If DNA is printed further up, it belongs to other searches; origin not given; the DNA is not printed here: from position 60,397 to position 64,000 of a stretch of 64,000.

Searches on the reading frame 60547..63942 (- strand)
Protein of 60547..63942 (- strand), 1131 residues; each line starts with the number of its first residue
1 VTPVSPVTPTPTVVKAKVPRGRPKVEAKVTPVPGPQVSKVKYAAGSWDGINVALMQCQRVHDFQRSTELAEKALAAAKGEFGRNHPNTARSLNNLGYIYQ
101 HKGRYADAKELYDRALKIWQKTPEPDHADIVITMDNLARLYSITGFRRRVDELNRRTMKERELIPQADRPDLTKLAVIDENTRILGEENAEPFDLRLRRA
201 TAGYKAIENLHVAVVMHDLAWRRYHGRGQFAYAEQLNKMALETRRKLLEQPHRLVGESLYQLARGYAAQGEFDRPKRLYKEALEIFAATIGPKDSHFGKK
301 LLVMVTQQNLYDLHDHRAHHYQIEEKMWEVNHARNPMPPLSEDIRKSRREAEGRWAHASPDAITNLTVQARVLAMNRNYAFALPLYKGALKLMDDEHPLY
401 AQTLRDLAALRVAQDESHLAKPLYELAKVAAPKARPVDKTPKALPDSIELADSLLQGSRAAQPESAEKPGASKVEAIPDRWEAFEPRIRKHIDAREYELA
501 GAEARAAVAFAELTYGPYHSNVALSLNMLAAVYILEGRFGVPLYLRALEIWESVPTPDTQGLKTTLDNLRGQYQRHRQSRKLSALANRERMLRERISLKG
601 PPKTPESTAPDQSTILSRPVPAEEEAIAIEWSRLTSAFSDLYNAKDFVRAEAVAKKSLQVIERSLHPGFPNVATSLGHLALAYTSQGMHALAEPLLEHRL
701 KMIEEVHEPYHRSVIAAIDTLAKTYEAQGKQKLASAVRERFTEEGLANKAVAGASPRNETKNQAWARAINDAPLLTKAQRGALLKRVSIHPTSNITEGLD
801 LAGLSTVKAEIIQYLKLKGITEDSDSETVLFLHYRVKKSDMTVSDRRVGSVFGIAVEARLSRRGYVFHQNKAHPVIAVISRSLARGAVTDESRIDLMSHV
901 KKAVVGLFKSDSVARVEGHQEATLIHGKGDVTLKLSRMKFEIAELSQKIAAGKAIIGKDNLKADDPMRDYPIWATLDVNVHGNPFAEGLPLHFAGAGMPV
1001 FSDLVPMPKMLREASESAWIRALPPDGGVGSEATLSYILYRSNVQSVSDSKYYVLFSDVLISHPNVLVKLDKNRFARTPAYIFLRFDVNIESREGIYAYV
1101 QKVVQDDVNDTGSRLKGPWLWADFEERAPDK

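Call 30: search_protein_families(library=pfam, proteins=[window:60547-63942:-], max_evalue=0.00001)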
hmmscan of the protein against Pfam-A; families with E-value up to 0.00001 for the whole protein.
window:60547-63942:- (1131 aa): 8 families
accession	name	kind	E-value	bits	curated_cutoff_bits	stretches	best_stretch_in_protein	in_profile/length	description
PF13424.12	TPR_12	-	1.3e-47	160.3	30.1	4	88-144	2-58/77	Tetratricopeptide repeat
PF24885.1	TPR_NPHP3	-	7.1e-37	127.5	100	3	653-741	121-209/239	Nephrocystin-3 TPR domain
PF13374.12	TPR_10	-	1.3e-26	92.2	27.5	1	88-129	1-42/42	Tetratricopeptide repeat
PF00515.34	TPR_1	-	9.4e-08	32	27.8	1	89-118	1-30/34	Tetratricopeptide repeat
PF13181.12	TPR_8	-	5.3e-07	29.7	25.7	0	89-118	1-30/34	Tetratricopeptide repeat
PF07719.23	TPR_2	-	8e-07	29.2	27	1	89-118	1-30/34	Tetratricopeptide repeat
PF13176.12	TPR_7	-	9.7e-07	28.8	27.9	0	91-117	1-29/36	Tetratricopeptide repeat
PF17874.7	TPR_MalT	-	5.8e-06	26.3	45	0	62-141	55-132/336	MalT-like TPR region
